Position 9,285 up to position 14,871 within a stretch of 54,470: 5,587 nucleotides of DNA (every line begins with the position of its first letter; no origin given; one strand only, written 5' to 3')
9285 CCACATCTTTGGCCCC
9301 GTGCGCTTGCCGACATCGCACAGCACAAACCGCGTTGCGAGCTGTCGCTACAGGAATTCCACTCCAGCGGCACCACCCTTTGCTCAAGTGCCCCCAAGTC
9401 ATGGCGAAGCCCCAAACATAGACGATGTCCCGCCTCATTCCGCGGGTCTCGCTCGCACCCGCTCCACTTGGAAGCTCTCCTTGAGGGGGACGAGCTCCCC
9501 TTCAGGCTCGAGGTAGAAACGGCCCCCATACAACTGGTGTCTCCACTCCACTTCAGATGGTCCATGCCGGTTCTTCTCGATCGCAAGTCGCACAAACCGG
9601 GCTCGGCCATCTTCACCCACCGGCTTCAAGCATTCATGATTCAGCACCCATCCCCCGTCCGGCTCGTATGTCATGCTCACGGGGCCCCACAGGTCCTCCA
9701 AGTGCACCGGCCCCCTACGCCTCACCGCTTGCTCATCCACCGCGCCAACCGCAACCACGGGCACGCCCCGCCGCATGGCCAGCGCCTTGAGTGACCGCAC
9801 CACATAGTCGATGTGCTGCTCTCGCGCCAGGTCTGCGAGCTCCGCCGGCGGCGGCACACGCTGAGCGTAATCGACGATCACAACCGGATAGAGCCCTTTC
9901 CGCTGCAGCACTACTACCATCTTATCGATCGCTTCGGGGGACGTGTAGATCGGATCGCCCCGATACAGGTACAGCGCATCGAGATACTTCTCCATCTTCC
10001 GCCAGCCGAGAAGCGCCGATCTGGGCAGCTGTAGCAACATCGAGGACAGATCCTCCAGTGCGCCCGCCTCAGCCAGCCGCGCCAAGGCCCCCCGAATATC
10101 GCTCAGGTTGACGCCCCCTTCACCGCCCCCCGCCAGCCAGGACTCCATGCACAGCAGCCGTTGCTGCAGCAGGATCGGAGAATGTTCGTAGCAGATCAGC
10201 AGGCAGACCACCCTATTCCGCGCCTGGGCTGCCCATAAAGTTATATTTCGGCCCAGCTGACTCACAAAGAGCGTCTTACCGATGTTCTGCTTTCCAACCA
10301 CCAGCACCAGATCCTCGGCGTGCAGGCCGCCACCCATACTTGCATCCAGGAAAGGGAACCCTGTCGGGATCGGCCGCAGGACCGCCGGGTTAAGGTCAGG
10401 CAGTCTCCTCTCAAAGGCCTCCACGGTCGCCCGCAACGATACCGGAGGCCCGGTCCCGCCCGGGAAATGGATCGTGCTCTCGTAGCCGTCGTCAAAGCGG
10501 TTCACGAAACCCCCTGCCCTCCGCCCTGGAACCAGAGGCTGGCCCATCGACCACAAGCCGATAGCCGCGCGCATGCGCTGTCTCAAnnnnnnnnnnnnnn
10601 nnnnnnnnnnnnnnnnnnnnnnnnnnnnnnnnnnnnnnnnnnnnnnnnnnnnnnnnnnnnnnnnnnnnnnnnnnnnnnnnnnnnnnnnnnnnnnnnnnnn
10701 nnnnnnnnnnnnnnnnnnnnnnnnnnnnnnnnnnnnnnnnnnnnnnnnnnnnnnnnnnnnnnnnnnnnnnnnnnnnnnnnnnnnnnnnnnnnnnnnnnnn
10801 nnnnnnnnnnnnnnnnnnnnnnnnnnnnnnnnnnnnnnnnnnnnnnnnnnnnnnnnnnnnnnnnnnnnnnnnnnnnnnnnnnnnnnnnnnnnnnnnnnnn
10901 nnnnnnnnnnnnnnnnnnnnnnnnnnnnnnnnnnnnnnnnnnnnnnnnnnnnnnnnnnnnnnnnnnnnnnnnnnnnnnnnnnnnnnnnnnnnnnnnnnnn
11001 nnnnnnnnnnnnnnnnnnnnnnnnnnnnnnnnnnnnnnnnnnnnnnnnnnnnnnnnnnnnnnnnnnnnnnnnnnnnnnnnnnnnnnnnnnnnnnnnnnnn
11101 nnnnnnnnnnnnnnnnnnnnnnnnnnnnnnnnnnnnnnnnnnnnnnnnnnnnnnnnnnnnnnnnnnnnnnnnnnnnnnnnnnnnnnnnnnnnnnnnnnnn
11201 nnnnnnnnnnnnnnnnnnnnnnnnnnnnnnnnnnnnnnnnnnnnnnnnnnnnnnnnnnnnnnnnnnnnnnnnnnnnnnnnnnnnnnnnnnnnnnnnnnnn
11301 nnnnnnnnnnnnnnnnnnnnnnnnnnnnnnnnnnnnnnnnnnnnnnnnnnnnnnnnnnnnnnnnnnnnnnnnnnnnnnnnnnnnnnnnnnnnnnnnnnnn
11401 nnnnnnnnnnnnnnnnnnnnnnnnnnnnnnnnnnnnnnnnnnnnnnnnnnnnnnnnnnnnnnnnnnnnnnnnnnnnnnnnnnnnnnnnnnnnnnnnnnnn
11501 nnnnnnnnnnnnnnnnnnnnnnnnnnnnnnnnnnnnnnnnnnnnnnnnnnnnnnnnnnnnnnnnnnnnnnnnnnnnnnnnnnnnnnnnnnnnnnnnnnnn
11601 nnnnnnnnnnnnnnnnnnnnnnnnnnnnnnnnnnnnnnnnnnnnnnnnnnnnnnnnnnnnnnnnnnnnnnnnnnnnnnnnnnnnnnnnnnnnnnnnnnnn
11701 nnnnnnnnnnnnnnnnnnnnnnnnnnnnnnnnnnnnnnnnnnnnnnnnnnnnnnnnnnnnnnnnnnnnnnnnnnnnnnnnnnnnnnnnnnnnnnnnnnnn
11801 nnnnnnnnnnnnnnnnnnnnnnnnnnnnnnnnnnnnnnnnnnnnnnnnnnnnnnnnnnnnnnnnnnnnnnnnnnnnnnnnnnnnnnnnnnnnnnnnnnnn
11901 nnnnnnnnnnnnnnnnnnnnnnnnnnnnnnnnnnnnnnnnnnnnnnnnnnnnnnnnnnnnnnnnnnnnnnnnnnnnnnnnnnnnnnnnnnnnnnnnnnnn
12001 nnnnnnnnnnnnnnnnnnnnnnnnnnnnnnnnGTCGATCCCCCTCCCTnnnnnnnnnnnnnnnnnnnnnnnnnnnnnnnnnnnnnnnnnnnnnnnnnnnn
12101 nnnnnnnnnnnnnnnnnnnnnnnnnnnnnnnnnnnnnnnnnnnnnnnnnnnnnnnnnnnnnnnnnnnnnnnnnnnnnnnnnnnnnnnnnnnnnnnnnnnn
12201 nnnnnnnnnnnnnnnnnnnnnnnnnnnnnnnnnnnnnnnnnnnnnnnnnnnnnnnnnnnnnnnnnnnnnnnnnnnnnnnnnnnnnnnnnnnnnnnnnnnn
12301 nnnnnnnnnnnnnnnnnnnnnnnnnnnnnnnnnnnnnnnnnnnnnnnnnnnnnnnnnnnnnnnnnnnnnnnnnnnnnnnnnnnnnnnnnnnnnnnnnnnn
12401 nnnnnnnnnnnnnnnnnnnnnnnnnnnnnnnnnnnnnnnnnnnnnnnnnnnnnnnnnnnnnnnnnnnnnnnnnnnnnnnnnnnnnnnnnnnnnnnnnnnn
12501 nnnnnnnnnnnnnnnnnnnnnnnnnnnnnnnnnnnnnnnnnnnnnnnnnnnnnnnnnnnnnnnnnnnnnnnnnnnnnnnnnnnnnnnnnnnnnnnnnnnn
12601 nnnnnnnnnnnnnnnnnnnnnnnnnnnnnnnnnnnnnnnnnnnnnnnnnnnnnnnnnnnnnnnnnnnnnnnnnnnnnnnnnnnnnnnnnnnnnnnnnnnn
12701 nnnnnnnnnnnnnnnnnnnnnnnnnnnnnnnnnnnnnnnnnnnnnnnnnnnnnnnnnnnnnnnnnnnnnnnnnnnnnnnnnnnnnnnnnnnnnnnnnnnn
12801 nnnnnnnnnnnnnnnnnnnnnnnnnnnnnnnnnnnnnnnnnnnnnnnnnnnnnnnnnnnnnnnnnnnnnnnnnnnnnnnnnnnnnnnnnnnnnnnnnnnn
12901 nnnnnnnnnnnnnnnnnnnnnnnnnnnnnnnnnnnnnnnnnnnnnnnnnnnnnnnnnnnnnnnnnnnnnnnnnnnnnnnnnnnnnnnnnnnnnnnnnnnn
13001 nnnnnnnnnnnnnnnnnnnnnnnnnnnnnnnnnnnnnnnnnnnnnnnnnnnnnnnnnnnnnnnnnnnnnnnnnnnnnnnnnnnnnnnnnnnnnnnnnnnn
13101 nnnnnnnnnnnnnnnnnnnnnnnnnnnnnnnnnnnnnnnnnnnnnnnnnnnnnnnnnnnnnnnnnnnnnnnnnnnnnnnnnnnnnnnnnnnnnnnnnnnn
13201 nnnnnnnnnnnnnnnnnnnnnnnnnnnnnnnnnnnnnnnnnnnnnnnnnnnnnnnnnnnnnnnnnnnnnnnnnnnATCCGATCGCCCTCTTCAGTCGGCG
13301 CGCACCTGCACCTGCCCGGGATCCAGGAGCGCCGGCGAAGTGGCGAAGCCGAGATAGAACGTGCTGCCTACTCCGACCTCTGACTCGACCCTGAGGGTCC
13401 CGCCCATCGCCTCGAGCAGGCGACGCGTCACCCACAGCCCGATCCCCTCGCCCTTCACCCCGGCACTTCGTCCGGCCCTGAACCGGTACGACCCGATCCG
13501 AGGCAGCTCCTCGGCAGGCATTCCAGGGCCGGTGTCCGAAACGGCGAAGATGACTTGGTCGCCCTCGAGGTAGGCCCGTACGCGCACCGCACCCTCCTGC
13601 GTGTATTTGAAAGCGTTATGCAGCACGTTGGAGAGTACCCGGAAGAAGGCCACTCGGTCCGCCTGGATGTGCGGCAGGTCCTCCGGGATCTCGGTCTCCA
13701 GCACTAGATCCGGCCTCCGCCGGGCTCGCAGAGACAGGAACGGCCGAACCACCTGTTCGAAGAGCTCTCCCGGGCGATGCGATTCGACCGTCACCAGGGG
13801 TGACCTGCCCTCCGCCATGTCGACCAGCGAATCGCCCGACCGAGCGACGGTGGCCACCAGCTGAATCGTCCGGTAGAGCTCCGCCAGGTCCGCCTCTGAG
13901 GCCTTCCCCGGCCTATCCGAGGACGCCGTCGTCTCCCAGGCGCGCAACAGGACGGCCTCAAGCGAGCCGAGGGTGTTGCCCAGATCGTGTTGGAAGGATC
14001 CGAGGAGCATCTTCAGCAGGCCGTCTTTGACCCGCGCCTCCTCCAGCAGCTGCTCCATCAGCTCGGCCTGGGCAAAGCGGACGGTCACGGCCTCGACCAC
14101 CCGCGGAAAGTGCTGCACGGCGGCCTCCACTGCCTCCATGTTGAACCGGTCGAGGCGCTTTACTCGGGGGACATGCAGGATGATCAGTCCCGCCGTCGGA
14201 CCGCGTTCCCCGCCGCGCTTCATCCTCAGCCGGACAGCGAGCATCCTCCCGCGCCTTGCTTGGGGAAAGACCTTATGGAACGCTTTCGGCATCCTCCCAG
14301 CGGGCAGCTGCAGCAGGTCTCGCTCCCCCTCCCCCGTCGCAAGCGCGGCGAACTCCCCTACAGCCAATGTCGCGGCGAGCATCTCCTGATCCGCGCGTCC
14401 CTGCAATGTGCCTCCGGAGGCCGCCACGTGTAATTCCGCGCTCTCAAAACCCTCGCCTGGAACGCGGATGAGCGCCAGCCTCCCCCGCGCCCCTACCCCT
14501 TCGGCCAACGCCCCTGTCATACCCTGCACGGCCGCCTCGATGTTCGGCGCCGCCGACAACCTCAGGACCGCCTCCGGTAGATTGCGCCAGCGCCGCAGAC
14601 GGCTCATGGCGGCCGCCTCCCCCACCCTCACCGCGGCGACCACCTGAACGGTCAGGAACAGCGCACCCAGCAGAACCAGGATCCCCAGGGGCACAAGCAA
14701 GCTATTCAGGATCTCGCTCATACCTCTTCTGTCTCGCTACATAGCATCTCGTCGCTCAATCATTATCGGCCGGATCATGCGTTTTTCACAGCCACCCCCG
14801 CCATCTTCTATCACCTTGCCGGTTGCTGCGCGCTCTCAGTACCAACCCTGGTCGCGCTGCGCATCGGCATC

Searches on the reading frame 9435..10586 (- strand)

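Call 85: search_protein_families(library=pfam, proteins=[window:9435-10586:-], max_evalue=0.01)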
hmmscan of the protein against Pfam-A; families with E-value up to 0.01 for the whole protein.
window:9435-10586:- (383 aa): 3 families
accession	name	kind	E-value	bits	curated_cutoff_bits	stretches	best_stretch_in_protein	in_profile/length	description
PF03796.21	DnaB_C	-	4e-16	59.6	27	1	73-344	2-239/255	DnaB-like helicase C terminal domain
PF13481.12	AAA_25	-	5.5e-06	26.6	27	1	83-280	25-187/195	AAA domain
PF06745.19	ATPase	-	0.00038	20.3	26.6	1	73-110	1-38/231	KaiC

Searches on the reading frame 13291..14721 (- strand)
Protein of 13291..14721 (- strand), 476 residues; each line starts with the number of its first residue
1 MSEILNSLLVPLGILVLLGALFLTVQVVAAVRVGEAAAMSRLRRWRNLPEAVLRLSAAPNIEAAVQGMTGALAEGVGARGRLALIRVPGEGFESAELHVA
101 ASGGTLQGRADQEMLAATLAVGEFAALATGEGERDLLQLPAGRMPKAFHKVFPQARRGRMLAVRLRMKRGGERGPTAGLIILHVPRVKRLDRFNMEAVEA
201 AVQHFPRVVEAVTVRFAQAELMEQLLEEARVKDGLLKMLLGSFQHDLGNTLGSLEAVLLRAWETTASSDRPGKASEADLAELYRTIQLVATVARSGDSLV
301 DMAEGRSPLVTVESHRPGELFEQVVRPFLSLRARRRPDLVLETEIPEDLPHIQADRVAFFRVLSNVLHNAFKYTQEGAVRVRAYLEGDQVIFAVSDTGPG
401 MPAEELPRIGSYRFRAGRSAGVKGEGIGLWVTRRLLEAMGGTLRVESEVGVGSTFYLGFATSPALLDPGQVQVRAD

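Call 11: search_protein_families(library=pfam, proteins=[window:13291-14721:-], max_evalue=0.01)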
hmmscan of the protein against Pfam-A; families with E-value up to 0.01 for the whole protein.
window:13291-14721:- (476 aa): 2 families
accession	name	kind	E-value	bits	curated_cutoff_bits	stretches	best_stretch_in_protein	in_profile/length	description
PF02518.31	HATPase_c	-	1.7e-24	86.9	26.4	1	355-457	2-105/111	Histidine kinase-, DNA gyrase B-, and HSP90-like ATPase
PF13581.12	HATPase_c_2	-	0.00011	22.7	27.4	1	363-438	40-111/127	Histidine kinase-like ATPase domain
